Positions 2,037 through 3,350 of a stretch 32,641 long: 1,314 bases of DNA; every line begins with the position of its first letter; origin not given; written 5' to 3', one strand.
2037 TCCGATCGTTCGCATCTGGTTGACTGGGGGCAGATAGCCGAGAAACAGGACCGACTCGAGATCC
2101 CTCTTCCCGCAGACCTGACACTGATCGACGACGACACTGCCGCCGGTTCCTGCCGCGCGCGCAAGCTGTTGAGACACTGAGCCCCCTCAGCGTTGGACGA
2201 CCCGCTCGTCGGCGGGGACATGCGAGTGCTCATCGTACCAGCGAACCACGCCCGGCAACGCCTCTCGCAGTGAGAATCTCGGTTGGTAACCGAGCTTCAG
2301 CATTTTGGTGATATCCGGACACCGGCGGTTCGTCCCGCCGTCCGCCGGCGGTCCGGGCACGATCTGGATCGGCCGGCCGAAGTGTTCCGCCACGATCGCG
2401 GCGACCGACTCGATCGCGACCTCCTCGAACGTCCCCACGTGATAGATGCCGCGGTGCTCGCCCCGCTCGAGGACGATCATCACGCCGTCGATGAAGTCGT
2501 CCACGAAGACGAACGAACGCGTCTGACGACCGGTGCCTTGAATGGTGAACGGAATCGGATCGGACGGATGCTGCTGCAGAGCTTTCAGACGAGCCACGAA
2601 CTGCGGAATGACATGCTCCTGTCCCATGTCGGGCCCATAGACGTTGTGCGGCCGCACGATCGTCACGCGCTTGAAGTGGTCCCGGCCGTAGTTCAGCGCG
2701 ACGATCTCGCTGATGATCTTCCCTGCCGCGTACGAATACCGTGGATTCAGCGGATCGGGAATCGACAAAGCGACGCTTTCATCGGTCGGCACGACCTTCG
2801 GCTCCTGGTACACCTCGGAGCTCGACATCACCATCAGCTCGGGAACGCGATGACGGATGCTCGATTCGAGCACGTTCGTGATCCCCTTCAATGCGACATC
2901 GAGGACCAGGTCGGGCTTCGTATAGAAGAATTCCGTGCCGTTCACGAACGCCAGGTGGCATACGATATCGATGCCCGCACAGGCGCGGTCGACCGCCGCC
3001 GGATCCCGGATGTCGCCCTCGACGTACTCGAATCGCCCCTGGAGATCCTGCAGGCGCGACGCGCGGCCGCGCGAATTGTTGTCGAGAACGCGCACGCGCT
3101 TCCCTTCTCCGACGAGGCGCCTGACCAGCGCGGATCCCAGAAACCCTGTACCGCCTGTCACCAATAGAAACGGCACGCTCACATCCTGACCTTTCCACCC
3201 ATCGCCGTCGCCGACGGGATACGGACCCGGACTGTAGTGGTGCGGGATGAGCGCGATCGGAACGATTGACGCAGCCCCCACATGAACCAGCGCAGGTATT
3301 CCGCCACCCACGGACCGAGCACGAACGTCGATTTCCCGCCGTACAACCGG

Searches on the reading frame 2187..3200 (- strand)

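Call 47: search_protein_families(library=pfam, proteins=[window:2187-3200:-], max_evalue=0.001)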
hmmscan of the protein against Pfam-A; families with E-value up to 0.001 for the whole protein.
window:2187-3200:- (337 aa): 10 families
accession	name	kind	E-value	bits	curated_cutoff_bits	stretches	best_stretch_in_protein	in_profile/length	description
PF01370.27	Epimerase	-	1.8e-48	165.5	20.9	1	13-256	2-240/240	NAD dependent epimerase/dehydratase family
PF16363.11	GDP_Man_Dehyd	-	1.1e-34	120.8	27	1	13-313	1-327/332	GDP-mannose 4,6 dehydratase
PF01073.25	3Beta_HSD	-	3.9e-23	82.3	22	1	13-194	1-188/280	3-beta hydroxysteroid dehydrogenase/isomerase family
PF13460.12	NAD_binding_10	-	2.3e-10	41.1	27.2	1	16-135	1-107/184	NAD(P)H-binding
PF02719.21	Polysacc_synt_2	-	8.7e-10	38.7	20.2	1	12-274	1-247/293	Polysaccharide biosynthesis protein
PF07993.18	NAD_binding_4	-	2.9e-09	36.9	20.1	1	14-192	1-213/258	Male sterility protein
PF04321.23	RmlD_sub_bind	-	6.4e-08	32.4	27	1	12-276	3-233/287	RmlD substrate binding domain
PF00106.31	adh_short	-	1.2e-06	28.5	26.6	1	12-77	3-71/195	short chain dehydrogenase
PF08659.16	KR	-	5.6e-05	23.6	22.6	1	13-87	4-92/180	KR domain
PF05368.20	NmrA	-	0.00017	21.7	27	1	12-81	5-74/298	NmrA-like family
